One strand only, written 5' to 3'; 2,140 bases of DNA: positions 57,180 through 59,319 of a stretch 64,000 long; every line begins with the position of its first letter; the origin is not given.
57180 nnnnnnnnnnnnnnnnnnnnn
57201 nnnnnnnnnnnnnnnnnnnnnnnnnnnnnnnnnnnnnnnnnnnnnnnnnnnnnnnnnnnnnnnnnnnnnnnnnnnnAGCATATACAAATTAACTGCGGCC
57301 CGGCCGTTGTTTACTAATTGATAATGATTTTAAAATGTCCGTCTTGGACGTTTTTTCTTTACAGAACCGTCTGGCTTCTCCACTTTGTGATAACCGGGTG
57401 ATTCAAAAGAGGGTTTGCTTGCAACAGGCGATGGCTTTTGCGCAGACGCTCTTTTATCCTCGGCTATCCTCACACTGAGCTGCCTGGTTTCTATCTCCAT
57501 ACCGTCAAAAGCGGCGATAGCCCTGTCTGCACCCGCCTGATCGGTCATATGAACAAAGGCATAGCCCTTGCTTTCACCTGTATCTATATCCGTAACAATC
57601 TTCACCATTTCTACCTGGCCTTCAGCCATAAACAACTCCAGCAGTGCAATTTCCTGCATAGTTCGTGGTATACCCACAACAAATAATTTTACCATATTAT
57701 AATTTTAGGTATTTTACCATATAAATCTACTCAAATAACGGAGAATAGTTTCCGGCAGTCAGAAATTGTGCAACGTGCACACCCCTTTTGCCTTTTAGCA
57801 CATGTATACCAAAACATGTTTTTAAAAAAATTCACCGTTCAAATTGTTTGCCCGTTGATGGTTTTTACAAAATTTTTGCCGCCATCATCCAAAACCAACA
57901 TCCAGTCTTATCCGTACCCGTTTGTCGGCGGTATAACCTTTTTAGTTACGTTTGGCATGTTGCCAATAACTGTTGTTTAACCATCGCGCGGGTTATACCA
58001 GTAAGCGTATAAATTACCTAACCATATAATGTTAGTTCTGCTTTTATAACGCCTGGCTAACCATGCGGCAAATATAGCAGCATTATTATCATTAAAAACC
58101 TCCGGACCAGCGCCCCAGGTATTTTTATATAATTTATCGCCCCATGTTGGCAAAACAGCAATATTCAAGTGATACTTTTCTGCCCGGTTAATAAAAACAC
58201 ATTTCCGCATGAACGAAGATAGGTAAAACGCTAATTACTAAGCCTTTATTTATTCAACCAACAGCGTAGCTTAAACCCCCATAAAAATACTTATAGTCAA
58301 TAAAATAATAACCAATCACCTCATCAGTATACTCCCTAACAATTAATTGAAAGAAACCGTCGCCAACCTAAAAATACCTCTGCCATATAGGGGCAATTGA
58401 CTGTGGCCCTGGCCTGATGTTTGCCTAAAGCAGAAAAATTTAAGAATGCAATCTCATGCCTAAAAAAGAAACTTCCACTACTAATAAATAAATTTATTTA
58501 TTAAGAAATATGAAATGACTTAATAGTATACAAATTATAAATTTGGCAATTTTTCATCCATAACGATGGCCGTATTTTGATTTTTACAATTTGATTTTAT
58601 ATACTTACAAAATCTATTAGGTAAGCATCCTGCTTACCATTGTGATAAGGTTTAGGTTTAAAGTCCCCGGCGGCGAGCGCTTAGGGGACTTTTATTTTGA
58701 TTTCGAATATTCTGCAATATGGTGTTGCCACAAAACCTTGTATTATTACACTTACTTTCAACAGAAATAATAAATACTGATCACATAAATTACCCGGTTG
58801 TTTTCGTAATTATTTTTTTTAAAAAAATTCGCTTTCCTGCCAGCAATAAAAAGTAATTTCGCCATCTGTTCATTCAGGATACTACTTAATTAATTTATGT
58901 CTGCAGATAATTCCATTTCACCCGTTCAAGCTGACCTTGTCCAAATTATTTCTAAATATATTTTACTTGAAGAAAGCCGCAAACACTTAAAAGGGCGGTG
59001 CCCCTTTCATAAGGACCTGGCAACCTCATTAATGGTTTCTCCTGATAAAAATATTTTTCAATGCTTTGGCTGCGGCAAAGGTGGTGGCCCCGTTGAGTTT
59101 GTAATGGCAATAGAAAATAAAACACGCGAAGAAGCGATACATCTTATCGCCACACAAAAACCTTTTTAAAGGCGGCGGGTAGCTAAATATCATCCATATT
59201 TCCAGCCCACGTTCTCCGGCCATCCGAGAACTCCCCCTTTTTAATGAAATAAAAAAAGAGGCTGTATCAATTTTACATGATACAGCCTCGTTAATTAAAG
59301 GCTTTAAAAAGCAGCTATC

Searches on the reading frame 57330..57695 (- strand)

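Call 3: search_protein_families(library=ncbifam, proteins=[window:57330-57695:-])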
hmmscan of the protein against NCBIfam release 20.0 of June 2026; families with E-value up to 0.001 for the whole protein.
window:57330-57695:- (121 aa): 7 families
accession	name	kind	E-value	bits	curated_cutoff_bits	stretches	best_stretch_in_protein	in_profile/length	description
NF058537.1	Rbp_regulator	equivalog_domain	1.1e-17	64.1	100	1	4-81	2-79/79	RNA-binding regulator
TIGR01642.1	U2AF_lg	subfamily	1.5e-14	53.4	310.3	1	3-80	298-375/510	U2 snRNP auxilliary factor, large subunit, splicing factor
TIGR01622.1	SF-CC1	subfamily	5.5e-14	52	231.65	1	2-84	220-302/500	splicing factor, CC1-like family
TIGR01661.1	ELAV_HUD_SF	subfamily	9.4e-12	45.2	279.1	1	6-79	8-81/351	ELAV/HuD family splicing factor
TIGR01628.1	PABP-1234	subfamily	1.2e-10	41.3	497.1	1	4-77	91-163/595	polyadenylate binding protein, human types 1, 2, 3, 4 family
TIGR01659.1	sex-lethal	subfamily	4e-10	39.8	486.2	1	4-78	110-184/346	sex-lethal family splicing factor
TIGR01648.1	hnRNP-R-Q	subfamily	5e-07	28.9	317.85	1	4-77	61-134/577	hnRNP-R, Q splicing factor family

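Call 4: search_protein_families(library=pfam, proteins=[window:57330-57695:-])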
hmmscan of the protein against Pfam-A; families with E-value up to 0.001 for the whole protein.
window:57330-57695:- (121 aa): 1 family
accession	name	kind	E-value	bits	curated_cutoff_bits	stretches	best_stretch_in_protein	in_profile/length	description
PF00076.28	RRM_1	-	5.2e-16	58.7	20.7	1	4-73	1-69/70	RNA recognition motif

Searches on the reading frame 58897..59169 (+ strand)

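Call 76: search_protein_families(library=pfam, proteins=[window:58897-59169:+], max_evalue=0.00001)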
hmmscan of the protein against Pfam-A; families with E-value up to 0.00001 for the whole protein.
window:58897-59169:+ (90 aa): 1 family
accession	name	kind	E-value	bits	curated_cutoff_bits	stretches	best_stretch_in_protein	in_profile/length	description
PF01807.25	Zn_ribbon_DnaG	-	1.7e-22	79.5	24.9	1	11-87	12-88/98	CHC2 zinc finger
